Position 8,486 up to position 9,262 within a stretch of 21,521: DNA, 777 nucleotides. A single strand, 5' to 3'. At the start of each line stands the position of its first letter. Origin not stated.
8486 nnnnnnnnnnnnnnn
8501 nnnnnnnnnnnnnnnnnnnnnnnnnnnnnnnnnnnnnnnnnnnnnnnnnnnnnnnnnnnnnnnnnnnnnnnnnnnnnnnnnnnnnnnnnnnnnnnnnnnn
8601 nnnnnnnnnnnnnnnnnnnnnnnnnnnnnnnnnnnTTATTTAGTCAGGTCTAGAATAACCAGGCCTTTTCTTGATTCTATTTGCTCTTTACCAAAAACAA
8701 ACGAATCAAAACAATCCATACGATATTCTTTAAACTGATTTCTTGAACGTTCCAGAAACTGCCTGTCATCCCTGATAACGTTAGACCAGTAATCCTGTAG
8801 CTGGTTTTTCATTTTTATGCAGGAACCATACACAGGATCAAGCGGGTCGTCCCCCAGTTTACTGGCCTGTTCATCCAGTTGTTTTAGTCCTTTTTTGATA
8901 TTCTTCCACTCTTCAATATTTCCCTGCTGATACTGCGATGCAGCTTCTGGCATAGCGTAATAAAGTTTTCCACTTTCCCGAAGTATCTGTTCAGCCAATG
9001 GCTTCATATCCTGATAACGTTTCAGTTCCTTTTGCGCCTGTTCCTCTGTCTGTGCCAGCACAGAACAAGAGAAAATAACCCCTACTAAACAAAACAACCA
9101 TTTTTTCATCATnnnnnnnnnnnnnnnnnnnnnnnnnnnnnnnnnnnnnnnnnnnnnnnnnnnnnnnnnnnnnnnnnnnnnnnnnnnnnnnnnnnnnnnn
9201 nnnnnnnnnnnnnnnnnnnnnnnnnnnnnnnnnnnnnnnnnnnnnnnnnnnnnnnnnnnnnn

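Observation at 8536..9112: Low-GC secreted-protein gene occupies the slot where a second Mor/C activator is expected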

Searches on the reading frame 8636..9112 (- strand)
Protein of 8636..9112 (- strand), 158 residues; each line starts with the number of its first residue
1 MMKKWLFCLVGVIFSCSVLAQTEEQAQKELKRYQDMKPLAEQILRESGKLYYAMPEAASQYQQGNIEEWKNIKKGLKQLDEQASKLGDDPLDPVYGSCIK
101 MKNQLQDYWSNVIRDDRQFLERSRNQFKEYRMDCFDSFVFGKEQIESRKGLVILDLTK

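Call 5: search_protein_families(library=pfam, proteins=[window:8636-9112:-], max_evalue=0.01)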
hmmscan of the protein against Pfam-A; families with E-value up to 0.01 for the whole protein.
window:8636-9112:- (158 aa): 0 families

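Call 6: search_protein_families(library=phrogs, proteins=[window:8636-9112:-], max_evalue=0.01)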
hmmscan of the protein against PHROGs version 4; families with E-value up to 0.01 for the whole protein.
window:8636-9112:- (158 aa): 0 families

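Call 9: search_protein_families(library=ncbifam, proteins=[window:8636-9112:-], max_evalue=0.1)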
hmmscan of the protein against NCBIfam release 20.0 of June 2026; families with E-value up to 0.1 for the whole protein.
window:8636-9112:- (158 aa): 1 family
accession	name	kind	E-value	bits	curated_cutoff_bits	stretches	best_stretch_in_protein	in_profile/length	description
TIGR04260.1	Cyano_gly_rpt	equivalog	0.032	14.8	31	0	1-72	1-75/118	GrrA/OscA1 family cyclophane-containing rSAM-modified RiPP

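Call 10: search_protein_families(library=padloc, proteins=[window:8636-9112:-], max_evalue=0.1)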
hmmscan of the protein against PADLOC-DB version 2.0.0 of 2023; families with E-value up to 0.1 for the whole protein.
window:8636-9112:- (158 aa): 0 families

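Call 14: find_homologous_proteins(query=window:8636-9112:-, max_evalue=0.001)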
Query window:8636-9112:- (158 aa): 10 proteins with E <= 0.001 among 35 candidates.
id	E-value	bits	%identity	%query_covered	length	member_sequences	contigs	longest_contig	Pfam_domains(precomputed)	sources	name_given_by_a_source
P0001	2.0e-99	348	99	100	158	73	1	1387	-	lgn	-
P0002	6.8e-88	310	88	99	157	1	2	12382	-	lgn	-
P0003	6.3e-81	288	81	100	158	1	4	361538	-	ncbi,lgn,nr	ncbi:hypothetical protein [Yersinia enterocolitica]|nr:hypothetical protein [Yersinia enterocolitica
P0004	1.7e-67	244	70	99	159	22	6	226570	-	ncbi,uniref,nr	ncbi:hypothetical protein [Escherichia coli]|uniref:Uncharacterized protein n=1 Tax=Escherichia coli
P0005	2.6e-67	243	69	99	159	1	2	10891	-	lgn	-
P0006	7.3e-67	242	69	99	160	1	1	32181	-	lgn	-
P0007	1.3e-64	235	70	94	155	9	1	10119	-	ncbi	ncbi:hypothetical protein ABGM23_004811 [Escherichia albertii]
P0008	8.9e-60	219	64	98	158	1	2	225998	-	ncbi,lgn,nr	ncbi:TPA: hypothetical protein JZG64_002515 [Escherichia coli]|nr:hypothetical protein [Escherichia 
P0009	9.1e-59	216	64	99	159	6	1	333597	-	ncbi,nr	ncbi:hypothetical protein CSS49_11895 [Salmonella enterica]|nr:hypothetical protein [Salmonella ente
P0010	2.2e-8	52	47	56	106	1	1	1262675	-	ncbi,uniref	ncbi:hypothetical protein [Escherichia coli]|uniref:hypothetical protein n=1 Tax=Escherichia coli Ta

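Call 27: search_protein_representatives(protein=window:8636-9112:-)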
Query: 158 residues. Proteins with E-value up to 0.001 (for the whole library): 11; up to 1e-10: 5; up to 1e-30: 2. The best 11 are listed.
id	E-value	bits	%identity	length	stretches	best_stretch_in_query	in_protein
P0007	4.1e-65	234.6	70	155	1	1-149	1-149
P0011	6.5e-37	143.0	47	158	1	1-154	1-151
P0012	7.7e-23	97.4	92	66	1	1-52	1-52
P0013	9.4e-15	71.1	33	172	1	7-144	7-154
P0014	7.4e-13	64.9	34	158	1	1-134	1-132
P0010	6.9e-09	52.0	49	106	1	70-157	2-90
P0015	5.9e-08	49.0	31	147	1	12-121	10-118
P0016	3.2e-07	46.6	28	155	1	3-134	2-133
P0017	1.1e-05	41.7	26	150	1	2-152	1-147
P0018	5.4e-05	39.4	32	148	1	7-113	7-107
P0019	3.8e-04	36.7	35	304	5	5-40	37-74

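Call 28: predict_structure(alignment_id=A1)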
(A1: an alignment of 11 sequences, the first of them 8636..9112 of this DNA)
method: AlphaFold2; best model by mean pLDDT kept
length: 158 residues; sequences in the alignment: 11
mean_pLDDT: 85.8   pTM: 0.75
mean pLDDT of the five models: 85.8, 84.3, 80.1, 79.0, 69.5
residues with pLDDT >= 90: 108; 70-90: 19; 50-70: 23; < 50: 8
segments of 3 or more residues with pLDDT < 50: 153-158
pLDDT, mean of each block of 10 residues (from residue 1): 52 57 84 96 98 96 94 97 94 94 96 89 95 95 83 46
secondary structure, 60 per line:
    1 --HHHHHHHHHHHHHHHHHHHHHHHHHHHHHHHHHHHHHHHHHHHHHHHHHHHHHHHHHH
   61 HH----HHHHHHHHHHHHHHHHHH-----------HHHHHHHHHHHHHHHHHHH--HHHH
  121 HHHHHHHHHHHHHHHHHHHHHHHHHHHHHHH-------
elements in order: H3-62 H67-84 H96-114 H117-151

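Call 33: find_encoding_contigs(protein=P0003, flank=6000, max_places=3)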
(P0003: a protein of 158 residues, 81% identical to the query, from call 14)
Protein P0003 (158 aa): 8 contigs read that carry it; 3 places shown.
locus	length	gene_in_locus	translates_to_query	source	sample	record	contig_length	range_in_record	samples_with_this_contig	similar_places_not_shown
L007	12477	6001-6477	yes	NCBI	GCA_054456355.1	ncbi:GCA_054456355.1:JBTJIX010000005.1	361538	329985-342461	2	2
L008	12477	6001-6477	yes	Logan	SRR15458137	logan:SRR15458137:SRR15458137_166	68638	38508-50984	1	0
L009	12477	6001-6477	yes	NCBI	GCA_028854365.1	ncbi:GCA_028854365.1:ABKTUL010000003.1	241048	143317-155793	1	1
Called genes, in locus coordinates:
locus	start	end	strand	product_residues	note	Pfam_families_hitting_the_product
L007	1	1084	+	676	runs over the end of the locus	PF02316:HTH_Tnp_Mu_1, PF09299:Mu-transpos_C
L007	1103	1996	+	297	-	PF05621:TniB (faint), PF13191:AAA_16 (weak), PF13604:AAA_30 (weak), PF13401:AAA_22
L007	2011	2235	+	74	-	-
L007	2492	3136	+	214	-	PF11363:DUF3164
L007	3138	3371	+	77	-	-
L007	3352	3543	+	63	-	-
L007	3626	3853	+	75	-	-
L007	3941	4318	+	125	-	-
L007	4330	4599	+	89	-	-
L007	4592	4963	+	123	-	-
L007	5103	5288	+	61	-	-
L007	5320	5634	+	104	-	-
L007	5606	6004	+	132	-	PF06252:GemA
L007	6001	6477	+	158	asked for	-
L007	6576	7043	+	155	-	PF08765:Mor (weak)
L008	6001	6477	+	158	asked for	-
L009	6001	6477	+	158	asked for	-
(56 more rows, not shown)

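Call 34: find_encoding_contigs(protein=P0009, flank=6000, max_places=3)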
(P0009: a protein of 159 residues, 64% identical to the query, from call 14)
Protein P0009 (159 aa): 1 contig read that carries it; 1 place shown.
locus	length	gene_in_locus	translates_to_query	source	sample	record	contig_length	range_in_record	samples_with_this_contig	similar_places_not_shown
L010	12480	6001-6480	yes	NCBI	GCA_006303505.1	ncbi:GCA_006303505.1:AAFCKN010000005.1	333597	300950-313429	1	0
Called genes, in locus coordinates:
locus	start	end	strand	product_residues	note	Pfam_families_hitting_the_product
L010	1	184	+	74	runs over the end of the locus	-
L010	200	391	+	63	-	-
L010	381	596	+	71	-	-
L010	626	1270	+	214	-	PF11363:DUF3164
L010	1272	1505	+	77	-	-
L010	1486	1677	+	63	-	-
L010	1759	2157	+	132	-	PF24240:DUF7448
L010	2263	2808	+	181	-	-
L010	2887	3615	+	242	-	PF10979:DUF2786, PF23771:DUF7168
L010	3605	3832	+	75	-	-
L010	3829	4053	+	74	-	-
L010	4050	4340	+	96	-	PF15944:DUF4752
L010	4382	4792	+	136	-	-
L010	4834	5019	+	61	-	-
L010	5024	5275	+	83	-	-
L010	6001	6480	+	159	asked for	-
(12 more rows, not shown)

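Call 47: find_homologous_proteins(query=A2, max_evalue=0.001)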
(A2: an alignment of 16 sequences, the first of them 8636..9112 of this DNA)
Query A2 (16 sequences) (158 aa, profile of the alignment): 14 proteins with E <= 0.001 among 2196 candidates.
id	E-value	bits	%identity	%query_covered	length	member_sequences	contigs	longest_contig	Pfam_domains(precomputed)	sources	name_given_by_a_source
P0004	3.2e-71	256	70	99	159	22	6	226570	-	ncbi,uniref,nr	ncbi:hypothetical protein [Escherichia coli]|uniref:Uncharacterized protein n=1 Tax=Escherichia coli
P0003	7.9e-71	255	81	100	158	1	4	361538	-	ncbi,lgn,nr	ncbi:hypothetical protein [Yersinia enterocolitica]|nr:hypothetical protein [Yersinia enterocolitica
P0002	2.2e-70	254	88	99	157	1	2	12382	-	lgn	-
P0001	2.8e-70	253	99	100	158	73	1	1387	-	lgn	-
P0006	6.4e-70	252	69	99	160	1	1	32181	-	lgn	-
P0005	1.0e-69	251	69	99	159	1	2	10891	-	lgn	-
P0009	9.7e-69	248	64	99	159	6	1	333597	-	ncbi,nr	ncbi:hypothetical protein CSS49_11895 [Salmonella enterica]|nr:hypothetical protein [Salmonella ente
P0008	2.8e-68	247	64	98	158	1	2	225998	-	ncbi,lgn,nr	ncbi:TPA: hypothetical protein JZG64_002515 [Escherichia coli]|nr:hypothetical protein [Escherichia 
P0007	1.0e-62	229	70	94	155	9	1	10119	-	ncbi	ncbi:hypothetical protein ABGM23_004811 [Escherichia albertii]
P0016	1.5e-46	176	26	84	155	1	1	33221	-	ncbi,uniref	ncbi:hypothetical protein ABLA30_10210 [Xenorhabdus nematophila]|uniref:hypothetical protein n=1 Tax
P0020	8.2e-44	167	25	84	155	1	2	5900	-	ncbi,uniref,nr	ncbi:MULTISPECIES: hypothetical protein [Xenorhabdus]|uniref:hypothetical protein n=1 Tax=Xenorhabdu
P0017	6.3e-43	164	25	96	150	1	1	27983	-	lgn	-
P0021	6.4e-41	158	27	73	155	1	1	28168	-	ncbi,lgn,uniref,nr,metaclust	ncbi:exported hypothetical protein [Xenorhabdus bovienii str. oregonense]|uniref:Uncharacterized pro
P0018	1.3e-40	157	30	84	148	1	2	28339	-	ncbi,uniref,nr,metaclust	ncbi:hypothetical protein [Xenorhabdus cabanillasii]|uniref:Secreted protein n=1 Tax=Xenorhabdus cab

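Call 49: find_encoding_contigs(protein=P0016, flank=6000, max_places=2)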
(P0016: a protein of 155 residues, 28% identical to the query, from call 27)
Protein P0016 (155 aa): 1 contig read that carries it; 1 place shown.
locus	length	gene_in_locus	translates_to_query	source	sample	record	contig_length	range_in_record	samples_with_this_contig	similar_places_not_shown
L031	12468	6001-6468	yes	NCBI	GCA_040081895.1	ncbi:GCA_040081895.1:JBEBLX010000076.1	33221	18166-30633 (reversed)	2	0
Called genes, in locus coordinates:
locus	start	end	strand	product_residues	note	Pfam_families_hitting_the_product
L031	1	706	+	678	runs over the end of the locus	PF00665:rve (weak), PF09299:Mu-transpos_C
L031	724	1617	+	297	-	PF05621:TniB (faint), PF13401:AAA_22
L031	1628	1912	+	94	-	-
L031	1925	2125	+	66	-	-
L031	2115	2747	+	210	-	PF11363:DUF3164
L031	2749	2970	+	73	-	-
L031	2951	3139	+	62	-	-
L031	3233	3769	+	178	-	-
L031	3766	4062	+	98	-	-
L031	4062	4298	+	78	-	-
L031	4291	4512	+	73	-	-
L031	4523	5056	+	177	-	PF06252:GemA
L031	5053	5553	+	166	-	PF27180:HI_1489_N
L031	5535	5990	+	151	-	PF08765:Mor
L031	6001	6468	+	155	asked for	-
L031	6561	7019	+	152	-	-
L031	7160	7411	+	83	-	-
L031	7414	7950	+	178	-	PF00959:Phage_lysozyme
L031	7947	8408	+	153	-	PF03245:Phage_lysis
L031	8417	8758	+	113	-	-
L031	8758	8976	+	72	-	-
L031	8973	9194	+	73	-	-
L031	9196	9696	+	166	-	PF08822:DUF1804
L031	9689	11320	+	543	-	-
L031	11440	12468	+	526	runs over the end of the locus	PF06074:Portal_Mu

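Call 50: find_encoding_contigs(protein=P0018, flank=6000, max_places=2)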
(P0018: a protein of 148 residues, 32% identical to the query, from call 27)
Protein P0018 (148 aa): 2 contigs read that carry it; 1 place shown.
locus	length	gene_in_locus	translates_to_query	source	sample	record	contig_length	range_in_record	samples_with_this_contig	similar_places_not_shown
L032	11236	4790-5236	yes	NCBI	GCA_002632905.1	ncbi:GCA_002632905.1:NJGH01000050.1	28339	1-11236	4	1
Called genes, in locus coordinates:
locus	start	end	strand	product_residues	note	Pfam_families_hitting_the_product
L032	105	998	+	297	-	PF05621:TniB (weak), PF13604:AAA_30 (faint), PF13401:AAA_22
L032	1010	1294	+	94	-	-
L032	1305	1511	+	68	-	-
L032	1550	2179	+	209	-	PF11363:DUF3164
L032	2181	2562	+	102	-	-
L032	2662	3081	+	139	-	-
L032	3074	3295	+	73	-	-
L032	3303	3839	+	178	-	PF06252:GemA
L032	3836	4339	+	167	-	PF27180:HI_1489_N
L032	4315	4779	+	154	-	PF08765:Mor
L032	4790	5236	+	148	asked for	-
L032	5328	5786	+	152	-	-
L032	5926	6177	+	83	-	-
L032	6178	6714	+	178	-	PF00959:Phage_lysozyme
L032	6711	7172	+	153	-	PF03245:Phage_lysis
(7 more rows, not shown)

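Call 51: find_encoding_contigs(protein=P0017, flank=6000, max_places=2)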
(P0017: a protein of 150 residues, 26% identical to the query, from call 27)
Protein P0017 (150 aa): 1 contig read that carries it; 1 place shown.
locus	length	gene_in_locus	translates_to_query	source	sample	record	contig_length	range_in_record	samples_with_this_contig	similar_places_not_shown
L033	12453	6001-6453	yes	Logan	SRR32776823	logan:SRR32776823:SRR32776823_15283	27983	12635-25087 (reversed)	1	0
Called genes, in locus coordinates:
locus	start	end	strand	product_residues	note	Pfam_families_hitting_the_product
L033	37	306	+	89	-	PF13693:HTH_35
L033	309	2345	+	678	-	PF02316:HTH_Tnp_Mu_1, PF09299:Mu-transpos_C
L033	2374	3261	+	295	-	PF05621:TniB (faint), PF13604:AAA_30 (weak), PF13401:AAA_22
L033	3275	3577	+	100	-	-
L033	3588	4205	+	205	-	PF11363:DUF3164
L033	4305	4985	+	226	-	PF10979:DUF2786, PF23771:DUF7168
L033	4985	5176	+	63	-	-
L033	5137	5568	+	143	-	PF06252:GemA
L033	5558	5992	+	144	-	PF08765:Mor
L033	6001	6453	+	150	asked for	-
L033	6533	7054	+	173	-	PF01510:Amidase_2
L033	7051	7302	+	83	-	PF26867:Phage_Mu_gp18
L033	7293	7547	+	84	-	PF10841:DUF2644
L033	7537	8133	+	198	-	-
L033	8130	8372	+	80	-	-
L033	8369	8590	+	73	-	-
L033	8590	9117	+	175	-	PF08822:DUF1804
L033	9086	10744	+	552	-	-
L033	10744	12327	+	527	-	PF06074:Portal_Mu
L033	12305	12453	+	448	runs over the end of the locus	PF04233:Phage_Mu_F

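Call 52: list_cluster_members(proteins=[L001:12102-12578:-, window:8636-9112:-])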
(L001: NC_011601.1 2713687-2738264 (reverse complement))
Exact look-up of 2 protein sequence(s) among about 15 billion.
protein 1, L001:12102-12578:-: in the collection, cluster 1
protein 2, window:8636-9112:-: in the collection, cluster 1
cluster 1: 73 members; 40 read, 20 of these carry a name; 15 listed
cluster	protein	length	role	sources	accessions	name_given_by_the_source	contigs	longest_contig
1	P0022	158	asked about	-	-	hypothetical protein ACR22U_003893 [Escherichia coli] | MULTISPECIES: hypothetical protein [Escherichia]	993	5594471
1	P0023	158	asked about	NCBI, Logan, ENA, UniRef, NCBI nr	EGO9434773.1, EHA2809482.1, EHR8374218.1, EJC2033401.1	TPA: hypothetical protein SI673_002755 [Escherichia coli] | hypothetical protein n=1 Tax=Escherichia coli TaxID=562 RepID=UPI00069B06E4 | hypothetical protein [Escherichia coli]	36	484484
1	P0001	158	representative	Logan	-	-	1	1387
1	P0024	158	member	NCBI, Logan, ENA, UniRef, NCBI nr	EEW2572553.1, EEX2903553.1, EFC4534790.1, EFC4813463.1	TPA: hypothetical protein ACWR5E_003269 [Escherichia coli] | hypothetical protein n=1 Tax=Escherichia coli TaxID=562 RepID=UPI000C2897EF | hypothetical protein [Escherichia coli]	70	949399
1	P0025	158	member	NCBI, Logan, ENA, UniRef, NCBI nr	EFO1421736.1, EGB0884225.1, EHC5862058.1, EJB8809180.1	hypothetical protein VSX87_003292 [Escherichia coli] | hypothetical protein n=1 Tax=Escherichia coli TaxID=562 RepID=UPI0019BA5543 | hypothetical protein [Escherichia coli]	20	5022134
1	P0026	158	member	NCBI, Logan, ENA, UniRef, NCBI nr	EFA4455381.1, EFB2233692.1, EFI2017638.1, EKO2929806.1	hypothetical protein QNR59_004121 [Escherichia coli] | hypothetical protein n=1 Tax=Escherichia coli TaxID=562 RepID=UPI0018209F69 | hypothetical protein [Escherichia coli]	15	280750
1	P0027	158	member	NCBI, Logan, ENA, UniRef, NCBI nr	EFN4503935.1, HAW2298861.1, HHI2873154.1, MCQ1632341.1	hypothetical protein NOE29_06050 [Escherichia coli] | hypothetical protein n=1 Tax=Escherichia coli TaxID=562 RepID=UPI000BE9B7CA | hypothetical protein [Escherichia coli]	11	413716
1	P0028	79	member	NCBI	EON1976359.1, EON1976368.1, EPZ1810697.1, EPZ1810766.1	hypothetical protein ACXK17_005011, partial [Escherichia coli]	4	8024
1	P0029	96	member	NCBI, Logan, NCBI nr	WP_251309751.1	hypothetical protein [Escherichia coli]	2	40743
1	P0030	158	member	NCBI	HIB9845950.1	TPA: hypothetical protein ACWZIO_003189 [Escherichia coli]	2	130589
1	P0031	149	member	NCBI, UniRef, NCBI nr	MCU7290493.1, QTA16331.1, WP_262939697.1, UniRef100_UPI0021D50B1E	hypothetical protein [Escherichia albertii] | hypothetical protein n=1 Tax=Escherichia albertii TaxID=208962 RepID=UPI0021D50B1E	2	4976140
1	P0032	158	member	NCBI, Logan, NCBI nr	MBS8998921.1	hypothetical protein KER70_21770 [Escherichia coli] | hypothetical protein [Escherichia coli]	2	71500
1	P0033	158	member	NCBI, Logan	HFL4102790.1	TPA: hypothetical protein ACG3ZY_003753 [Escherichia coli]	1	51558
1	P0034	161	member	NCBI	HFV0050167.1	TPA: hypothetical protein ACH7R8_005302, partial [Escherichia coli]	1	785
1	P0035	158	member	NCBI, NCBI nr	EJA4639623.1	hypothetical protein MVR11_003752 [Escherichia coli] | hypothetical protein [Escherichia coli]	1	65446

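Call 63: search_solved_structures(query=A2, max_evalue=10)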
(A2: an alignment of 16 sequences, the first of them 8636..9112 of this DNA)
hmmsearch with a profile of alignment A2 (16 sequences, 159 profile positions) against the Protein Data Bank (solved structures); distinct sequences matched with E-value up to 10: 17.
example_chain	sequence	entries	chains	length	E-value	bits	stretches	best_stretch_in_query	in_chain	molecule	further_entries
8tn1_A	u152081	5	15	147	0.04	17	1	38-89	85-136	De novo designed 4 helix bundles | De novo designed protein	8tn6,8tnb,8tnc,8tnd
5cwo_A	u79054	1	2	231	0.057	16.6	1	39-87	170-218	Designed helical repeat protein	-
9tav_A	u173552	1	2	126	0.082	16.1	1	46-139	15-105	De novo photoenzyme photoABLE2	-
9wgb_A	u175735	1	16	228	0.089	15.9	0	48-94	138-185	Protein OPG079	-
8p6j_BBB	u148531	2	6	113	0.096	15.8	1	25-86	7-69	Antiphagocytic M protein, type 3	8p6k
4he0_A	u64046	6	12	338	0.23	14.6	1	35-138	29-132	Fructose-1,6-bisphosphatase isozyme 2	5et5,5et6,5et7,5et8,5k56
5q0c_A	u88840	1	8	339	0.23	14.6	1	35-138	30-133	Fructose-1,6-bisphosphatase isozyme 2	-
3ifa_A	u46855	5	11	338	0.34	14.1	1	35-138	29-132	Fructose-1,6-bisphosphatase isozyme 2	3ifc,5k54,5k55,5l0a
4he1_A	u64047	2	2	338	0.52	13.5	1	35-138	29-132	Fructose-1,6-bisphosphatase isozyme 2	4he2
6x8n_A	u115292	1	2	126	1.2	12.3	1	49-151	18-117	De novo designed ABLE protein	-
7k3h_A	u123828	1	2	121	1.2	12.2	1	39-87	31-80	Network hallucinated protein 0217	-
3i9y_A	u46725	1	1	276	1.8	11.7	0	40-93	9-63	Sensor protein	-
3o1h_A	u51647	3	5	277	2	11.6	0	40-93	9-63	Sensor protein TorS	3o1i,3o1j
9cfs_A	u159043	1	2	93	2.1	11.5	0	25-93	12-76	Long regulatory protein rop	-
6o1q_A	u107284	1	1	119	2.3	11.3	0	20-81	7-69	Nephrocystin-1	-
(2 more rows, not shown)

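Call 64: search_dna_similar(query=window:8636-9112:-, collection=phages, mode=protein, max_evalue=0.01)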
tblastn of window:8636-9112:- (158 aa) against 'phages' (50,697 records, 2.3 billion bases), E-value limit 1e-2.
No match.
